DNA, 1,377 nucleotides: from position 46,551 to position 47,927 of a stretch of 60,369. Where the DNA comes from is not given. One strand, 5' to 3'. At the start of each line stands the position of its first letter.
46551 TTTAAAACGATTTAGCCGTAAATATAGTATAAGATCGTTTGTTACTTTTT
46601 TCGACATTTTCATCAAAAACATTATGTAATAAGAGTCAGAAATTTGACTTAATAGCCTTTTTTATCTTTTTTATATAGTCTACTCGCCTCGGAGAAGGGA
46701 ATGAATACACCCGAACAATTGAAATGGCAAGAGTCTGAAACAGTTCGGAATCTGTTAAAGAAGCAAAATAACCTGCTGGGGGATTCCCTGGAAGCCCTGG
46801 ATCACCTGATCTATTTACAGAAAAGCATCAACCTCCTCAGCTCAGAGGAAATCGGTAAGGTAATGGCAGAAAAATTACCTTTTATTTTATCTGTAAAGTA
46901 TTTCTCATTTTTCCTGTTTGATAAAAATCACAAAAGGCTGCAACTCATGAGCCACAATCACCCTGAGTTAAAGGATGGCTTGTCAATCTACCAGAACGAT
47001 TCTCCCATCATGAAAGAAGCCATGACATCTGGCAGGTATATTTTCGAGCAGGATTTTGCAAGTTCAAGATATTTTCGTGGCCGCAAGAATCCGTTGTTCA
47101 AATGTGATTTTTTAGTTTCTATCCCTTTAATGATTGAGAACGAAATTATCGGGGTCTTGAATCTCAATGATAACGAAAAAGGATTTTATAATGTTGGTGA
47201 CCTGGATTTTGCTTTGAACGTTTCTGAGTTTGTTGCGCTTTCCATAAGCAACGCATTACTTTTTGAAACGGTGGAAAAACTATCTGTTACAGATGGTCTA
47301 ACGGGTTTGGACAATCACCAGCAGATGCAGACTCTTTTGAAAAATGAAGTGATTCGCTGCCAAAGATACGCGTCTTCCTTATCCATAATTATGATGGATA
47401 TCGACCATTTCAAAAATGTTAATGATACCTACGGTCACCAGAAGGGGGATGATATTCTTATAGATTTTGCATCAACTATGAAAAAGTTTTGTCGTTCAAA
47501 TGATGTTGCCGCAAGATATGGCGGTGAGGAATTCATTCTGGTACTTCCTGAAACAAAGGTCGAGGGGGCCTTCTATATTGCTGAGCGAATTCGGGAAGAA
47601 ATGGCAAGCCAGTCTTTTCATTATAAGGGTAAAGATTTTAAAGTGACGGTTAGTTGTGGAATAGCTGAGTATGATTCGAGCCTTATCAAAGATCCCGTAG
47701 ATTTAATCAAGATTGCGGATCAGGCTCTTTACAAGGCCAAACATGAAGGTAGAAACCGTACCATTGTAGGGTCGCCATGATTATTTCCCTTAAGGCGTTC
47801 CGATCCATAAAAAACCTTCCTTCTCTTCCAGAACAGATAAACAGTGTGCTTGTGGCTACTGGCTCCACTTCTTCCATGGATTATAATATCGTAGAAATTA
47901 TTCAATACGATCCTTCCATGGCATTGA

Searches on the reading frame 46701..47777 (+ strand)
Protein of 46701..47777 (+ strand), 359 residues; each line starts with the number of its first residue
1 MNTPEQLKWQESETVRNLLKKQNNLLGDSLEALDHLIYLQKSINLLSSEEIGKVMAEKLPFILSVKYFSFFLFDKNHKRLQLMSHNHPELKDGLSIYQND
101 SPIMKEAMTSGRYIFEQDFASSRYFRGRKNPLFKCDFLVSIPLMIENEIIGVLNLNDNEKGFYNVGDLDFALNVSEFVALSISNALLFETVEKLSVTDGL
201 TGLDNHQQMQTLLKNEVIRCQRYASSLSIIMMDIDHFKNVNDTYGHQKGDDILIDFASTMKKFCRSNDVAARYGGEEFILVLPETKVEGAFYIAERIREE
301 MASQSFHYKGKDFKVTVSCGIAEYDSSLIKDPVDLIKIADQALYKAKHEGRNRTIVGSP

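Call 43: search_protein_families(library=pfam, proteins=[window:46701-47777:+], max_evalue=0.001)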
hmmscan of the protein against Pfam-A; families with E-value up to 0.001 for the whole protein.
window:46701-47777:+ (359 aa): 5 families
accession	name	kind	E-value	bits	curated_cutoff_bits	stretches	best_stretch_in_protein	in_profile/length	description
PF00990.26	GGDEF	-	2.6e-49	167.5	23.8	1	196-353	2-161/161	Diguanylate cyclase, GGDEF domain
PF13185.12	GAF_2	-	3.5e-08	34.2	28.6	1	66-182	21-135/136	GAF domain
PF13492.12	GAF_3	-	8.4e-08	33.1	27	1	62-184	16-129/129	GAF domain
PF01590.32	GAF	-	0.00071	20.6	22.4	0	55-182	9-133/133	GAF domain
PF22335.1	Cas10-Cmr2_palm2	-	0.00083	19.9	27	0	227-353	2-131/133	Cas10/Cmr2, second palm domain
